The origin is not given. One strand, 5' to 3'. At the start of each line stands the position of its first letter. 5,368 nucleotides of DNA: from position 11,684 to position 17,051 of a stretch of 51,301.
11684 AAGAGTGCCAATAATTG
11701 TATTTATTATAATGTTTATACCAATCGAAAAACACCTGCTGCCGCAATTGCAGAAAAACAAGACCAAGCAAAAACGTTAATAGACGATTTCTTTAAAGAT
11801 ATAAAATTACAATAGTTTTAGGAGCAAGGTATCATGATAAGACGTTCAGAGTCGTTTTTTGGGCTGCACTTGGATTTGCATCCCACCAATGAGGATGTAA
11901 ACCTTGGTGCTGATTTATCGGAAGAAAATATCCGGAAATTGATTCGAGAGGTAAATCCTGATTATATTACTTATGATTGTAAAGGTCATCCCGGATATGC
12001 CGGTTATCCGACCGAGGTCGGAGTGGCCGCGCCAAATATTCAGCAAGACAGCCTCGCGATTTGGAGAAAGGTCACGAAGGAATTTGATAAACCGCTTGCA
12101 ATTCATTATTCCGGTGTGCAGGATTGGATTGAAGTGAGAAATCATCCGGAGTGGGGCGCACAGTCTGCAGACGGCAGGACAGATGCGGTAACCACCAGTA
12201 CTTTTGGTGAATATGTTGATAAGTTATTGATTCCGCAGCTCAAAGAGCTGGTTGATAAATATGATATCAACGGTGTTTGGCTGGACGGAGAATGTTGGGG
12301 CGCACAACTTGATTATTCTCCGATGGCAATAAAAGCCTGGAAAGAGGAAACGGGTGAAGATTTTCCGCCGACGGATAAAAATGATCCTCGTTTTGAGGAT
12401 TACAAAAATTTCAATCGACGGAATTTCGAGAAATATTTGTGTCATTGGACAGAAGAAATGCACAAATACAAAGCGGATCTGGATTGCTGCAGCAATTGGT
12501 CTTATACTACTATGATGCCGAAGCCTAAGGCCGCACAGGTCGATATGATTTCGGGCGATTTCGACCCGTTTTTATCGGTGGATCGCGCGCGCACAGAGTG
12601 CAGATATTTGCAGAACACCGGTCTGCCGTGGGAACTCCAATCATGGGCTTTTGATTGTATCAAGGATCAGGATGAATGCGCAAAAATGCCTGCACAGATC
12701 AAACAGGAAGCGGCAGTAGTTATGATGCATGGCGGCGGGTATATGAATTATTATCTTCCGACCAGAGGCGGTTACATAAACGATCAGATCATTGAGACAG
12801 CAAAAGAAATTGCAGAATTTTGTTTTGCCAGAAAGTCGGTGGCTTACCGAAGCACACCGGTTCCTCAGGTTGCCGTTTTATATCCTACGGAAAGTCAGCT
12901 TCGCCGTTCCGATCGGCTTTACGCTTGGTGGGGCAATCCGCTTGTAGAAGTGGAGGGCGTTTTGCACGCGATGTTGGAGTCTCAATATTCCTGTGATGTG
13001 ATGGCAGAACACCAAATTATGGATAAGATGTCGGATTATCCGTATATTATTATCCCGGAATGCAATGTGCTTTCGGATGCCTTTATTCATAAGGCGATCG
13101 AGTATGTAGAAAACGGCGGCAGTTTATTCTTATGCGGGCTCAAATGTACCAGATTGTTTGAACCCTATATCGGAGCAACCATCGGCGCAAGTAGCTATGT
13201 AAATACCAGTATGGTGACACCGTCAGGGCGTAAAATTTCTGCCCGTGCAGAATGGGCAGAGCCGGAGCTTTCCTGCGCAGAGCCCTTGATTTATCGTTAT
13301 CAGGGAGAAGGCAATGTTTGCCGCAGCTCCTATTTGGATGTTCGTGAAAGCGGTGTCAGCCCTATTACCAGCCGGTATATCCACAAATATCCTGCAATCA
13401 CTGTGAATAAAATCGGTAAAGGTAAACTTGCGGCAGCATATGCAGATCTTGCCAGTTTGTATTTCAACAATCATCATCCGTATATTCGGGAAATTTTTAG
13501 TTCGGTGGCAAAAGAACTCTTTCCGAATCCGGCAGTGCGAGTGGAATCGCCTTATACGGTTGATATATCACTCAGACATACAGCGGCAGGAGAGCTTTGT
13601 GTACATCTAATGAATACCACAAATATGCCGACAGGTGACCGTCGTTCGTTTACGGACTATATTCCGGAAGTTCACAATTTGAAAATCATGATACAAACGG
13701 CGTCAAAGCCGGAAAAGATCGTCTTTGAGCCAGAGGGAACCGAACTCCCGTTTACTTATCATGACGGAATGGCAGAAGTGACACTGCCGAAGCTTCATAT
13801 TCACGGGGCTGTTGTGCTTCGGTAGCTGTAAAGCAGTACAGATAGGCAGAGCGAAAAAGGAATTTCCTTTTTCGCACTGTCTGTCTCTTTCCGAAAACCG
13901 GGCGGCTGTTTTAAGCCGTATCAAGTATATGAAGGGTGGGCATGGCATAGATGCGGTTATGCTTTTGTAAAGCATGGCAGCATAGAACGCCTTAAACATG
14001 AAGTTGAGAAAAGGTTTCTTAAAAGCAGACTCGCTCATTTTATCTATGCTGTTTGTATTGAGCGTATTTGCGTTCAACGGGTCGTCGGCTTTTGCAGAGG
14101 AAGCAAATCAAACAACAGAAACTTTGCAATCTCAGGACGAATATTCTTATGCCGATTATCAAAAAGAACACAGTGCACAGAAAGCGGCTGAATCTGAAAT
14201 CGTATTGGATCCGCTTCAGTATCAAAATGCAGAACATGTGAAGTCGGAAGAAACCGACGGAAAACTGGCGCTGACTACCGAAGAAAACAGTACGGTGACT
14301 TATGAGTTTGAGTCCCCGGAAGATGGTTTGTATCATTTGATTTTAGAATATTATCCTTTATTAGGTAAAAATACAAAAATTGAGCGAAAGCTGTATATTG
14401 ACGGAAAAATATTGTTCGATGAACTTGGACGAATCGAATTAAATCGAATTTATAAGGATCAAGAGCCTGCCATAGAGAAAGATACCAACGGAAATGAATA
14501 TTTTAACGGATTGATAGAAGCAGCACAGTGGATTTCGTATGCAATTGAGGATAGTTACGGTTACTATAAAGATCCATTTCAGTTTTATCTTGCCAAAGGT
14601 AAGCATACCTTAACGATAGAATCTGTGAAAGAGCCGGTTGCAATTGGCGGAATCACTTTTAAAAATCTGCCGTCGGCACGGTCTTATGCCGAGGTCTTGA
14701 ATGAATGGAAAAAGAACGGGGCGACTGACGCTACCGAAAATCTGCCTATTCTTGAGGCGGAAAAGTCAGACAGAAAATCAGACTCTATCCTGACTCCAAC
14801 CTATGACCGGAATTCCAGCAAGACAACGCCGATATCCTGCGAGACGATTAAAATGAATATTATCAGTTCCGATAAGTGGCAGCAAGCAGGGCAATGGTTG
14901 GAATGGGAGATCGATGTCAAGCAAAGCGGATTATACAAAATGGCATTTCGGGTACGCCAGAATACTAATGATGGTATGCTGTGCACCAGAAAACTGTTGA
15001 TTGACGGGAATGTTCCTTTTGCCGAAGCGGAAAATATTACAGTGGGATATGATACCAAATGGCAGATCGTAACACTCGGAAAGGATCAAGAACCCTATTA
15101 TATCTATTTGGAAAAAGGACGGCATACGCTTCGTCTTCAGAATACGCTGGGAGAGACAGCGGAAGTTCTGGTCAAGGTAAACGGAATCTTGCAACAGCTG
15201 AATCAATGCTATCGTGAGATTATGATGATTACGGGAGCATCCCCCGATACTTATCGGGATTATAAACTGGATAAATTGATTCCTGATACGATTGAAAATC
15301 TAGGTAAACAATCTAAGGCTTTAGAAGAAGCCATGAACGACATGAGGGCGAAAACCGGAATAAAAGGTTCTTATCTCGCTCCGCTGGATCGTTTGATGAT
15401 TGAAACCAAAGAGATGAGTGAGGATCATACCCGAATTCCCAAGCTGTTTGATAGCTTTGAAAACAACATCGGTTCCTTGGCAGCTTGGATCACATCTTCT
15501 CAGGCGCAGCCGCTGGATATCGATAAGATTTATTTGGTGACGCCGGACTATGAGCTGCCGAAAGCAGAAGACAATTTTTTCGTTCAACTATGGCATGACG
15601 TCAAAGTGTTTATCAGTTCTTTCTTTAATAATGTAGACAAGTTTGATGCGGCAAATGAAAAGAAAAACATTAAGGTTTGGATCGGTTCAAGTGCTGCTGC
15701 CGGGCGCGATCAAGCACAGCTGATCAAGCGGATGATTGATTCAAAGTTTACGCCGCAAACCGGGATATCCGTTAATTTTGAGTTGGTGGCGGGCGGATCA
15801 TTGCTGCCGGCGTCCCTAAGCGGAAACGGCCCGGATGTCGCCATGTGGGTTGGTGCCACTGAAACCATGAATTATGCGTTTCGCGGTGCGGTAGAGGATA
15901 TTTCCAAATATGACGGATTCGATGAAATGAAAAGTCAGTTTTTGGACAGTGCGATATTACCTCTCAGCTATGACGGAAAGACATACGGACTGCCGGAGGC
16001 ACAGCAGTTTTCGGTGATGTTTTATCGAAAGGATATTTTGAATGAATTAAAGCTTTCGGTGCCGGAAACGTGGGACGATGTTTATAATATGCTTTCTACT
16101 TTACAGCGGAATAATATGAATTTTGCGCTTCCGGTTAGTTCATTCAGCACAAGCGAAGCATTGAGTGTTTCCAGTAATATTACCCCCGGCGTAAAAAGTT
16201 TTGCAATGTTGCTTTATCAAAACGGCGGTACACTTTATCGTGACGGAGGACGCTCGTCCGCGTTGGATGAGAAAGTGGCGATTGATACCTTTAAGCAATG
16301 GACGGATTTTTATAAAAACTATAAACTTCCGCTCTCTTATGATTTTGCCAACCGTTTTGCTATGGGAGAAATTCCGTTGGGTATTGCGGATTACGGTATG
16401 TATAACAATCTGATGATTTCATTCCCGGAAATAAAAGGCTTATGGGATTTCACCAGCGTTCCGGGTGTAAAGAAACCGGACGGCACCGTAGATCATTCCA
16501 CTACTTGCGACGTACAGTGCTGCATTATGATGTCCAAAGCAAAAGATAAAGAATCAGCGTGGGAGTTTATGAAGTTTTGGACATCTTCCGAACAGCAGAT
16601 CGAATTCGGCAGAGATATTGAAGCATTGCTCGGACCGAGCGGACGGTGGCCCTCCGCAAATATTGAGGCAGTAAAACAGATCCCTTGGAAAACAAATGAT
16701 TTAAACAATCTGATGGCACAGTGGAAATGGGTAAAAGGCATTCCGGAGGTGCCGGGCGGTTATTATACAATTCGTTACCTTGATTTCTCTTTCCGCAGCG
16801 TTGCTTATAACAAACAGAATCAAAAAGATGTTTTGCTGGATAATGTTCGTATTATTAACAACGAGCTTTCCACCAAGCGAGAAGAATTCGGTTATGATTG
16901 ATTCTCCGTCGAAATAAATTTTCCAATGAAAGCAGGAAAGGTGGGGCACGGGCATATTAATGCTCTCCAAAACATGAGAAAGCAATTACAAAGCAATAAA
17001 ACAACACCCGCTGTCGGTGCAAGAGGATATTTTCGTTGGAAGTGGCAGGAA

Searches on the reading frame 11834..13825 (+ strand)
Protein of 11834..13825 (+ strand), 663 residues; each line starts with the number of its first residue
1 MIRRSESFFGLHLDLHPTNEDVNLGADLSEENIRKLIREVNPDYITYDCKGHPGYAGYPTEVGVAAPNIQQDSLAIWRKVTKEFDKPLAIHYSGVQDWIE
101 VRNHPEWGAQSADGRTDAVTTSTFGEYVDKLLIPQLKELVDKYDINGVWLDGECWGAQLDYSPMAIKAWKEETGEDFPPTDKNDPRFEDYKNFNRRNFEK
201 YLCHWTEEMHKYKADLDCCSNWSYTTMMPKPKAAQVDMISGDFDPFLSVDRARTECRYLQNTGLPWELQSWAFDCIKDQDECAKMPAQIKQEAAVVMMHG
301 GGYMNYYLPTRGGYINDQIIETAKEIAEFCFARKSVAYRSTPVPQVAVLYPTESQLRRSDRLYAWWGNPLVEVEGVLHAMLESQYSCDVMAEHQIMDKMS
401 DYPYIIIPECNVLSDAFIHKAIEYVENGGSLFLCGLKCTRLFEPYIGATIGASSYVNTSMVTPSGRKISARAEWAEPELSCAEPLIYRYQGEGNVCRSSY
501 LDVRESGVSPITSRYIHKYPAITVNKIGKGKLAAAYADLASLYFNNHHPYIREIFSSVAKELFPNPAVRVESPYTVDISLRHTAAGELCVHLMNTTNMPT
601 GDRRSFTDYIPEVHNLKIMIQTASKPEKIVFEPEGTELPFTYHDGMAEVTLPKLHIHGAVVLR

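Call 9: search_protein_families(library=pfam, proteins=[window:11834-13825:+], max_evalue=0.001)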
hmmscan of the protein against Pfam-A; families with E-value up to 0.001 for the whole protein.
window:11834-13825:+ (663 aa): 2 families
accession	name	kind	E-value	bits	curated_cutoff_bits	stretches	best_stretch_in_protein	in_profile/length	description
PF08532.16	Glyco_hydro_42M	-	5.1e-06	26.6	25.8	1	369-432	28-88/207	Beta-galactosidase trimerisation domain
PF01120.23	Alpha_L_fucos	-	4.8e-05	23.4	25.2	1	44-228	110-290/345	Alpha-L-fucosidase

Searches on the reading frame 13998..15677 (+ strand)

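Call 93: search_protein_families(library=pfam, proteins=[window:13998-15677:+], max_evalue=1)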
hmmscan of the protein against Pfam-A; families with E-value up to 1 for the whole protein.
window:13998-15677:+ (560 aa): 3 families
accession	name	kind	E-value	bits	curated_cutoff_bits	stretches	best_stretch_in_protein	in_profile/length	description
PF25275.1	Golvesin_C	-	0.02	15.4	31.6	0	91-127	34-70/132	Golvesin C-terminal domain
PF05121.17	GvpK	-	0.085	13.4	25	1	425-458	39-72/85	Gas vesicle protein K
PF13385.13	Laminin_G_3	-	0.14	12.8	27.6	0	97-184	67-146/151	Concanavalin A-like lectin/glucanases superfamily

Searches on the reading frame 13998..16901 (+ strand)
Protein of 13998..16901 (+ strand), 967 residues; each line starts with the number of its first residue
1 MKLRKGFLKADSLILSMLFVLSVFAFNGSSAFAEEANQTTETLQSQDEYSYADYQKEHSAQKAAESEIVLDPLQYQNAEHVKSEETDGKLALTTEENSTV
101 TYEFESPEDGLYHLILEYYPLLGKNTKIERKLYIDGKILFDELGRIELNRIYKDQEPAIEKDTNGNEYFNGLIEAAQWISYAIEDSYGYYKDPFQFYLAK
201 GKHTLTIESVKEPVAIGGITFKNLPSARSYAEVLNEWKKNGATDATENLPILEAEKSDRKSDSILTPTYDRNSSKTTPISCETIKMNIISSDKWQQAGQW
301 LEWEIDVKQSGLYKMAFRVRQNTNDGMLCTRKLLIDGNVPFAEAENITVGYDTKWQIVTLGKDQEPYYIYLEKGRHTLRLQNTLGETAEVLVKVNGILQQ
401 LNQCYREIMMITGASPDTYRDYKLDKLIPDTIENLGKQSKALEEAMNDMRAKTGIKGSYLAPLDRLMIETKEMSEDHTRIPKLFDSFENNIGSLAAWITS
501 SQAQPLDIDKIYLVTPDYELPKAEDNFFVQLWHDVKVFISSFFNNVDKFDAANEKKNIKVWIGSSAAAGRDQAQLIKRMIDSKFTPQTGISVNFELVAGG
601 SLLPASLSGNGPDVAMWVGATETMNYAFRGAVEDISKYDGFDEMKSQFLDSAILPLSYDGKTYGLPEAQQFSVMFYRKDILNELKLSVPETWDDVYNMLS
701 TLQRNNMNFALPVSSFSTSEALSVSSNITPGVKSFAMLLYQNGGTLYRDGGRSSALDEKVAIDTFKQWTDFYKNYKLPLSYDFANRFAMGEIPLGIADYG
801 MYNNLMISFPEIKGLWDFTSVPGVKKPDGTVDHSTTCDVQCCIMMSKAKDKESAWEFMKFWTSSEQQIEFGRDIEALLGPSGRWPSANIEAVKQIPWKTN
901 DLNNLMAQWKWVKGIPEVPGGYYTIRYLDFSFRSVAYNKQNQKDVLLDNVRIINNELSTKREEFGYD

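Call 9: search_protein_families(library=pfam, proteins=[window:13998-16901:+], max_evalue=0.001)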
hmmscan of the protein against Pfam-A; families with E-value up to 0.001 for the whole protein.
window:13998-16901:+ (967 aa): 2 families
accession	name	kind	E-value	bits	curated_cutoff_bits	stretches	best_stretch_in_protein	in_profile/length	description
PF01547.30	SBP_bac_1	-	3.6e-27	96.6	26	1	576-867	10-306/307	Bacterial extracellular solute-binding protein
PF13416.11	SBP_bac_8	-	4.4e-26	92.8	27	1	583-873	5-255/279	Bacterial extracellular solute-binding protein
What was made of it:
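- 13998..16901 (+): Giant SBP (967 aa). It has a type-I-like signal peptide and no lipobox, two tandem beta-sandwich (CBM6/35-like, sub-threshold) repeats in about 550 N-terminal residues, and a C-terminal oligosaccharide-binding SBP domain. SBP_bac_1/8 at residues 576-873 (call 9).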

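Call 11: search_protein_families(library=ncbifam, proteins=[window:13998-16901:+], max_evalue=0.001)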
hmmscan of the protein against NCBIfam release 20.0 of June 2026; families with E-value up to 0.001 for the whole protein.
window:13998-16901:+ (967 aa): 3 families
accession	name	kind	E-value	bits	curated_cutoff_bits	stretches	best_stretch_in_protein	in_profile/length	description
NF007011.0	PRK09474.1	equivalog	1.9e-07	30.2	291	1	551-706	26-169/396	maltose/maltodextrin ABC transporter substrate-binding protein MalE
NF053763.1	ABCarbgalBndGanS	equivalog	2e-07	30.2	700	1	609-710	89-183/420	galactooligosaccharide ABC transporter substrate-binding protein GanS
TIGR03850.1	bind_CPR_0540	equivalog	1.4e-06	27.2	299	0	649-705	138-194/437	carbohydrate ABC transporter substrate-binding protein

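Call 50: search_solved_structures(query=window:13998-16898:+, max_evalue=1)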
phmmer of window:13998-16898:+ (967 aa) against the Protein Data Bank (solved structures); distinct sequences matched with E-value up to 1: 44.
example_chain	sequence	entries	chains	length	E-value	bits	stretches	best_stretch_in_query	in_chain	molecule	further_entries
5ysb_A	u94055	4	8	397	1.3e-17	65.9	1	568-885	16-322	Lin1841 protein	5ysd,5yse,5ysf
5ci5_A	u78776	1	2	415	5.5e-09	37.4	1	554-866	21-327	Extracellular solute-binding protein family 1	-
4r9f_A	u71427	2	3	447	6e-08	34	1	599-687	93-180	MBP1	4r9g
7ehp_A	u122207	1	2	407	1e-07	33.2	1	602-703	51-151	chitin oligosaccahride binding protein NagB1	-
3vxb_A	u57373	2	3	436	1.5e-07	32.6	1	603-706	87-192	Putative sugar-binding lipoprotein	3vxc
3zkk_A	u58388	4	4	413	3.2e-07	31.5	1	550-696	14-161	XOS BINDING PROTEIN | PUTATIVE SUGAR TRANSPORTER SOLUTE-BINDING PROTEIN | SUGAR TRANSPORTER SOLUTE-BINDING PROTEIN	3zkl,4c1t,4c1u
4g68_B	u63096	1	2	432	3.6e-07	31.4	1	569-707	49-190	ABC transporter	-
4g68_A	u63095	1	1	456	4e-07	31.2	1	569-707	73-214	ABC transporter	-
6dts_A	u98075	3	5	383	9.3e-07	30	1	574-697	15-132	maltose-binding protein MalE2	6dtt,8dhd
2fnc_A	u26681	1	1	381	9.4e-07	30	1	575-697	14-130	maltose ABC transporter, periplasmic maltose-binding protein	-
6hur_A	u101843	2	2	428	1.4e-06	29.4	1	612-711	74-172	ABC transporter substrate-binding protein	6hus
2hq0_A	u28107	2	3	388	1.8e-06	29.1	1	590-701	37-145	Sugar ABC transporter, sugar-binding protein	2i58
2heu_A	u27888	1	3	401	1.9e-06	29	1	590-701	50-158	Sugar ABC transporter, sugar-binding protein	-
2hfb_A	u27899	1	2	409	1.9e-06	29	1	590-701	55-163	Sugar ABC transporter, sugar-binding protein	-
6pql_A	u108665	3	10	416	2e-06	28.9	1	590-701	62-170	ABC transporter sugar-binding protein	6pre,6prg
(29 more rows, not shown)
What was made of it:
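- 13998..16901 (+): Best PDB hit is Lin1841, E=1.3e-17 (call 50).
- Closest known: CUT1 oligosaccharide ABC importers of Gram-positive polysaccharide utilisation loci. Same: SBP_bac_1/8 binding domain (best PDB hit Lin1841, E=1.3e-17, call 50).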
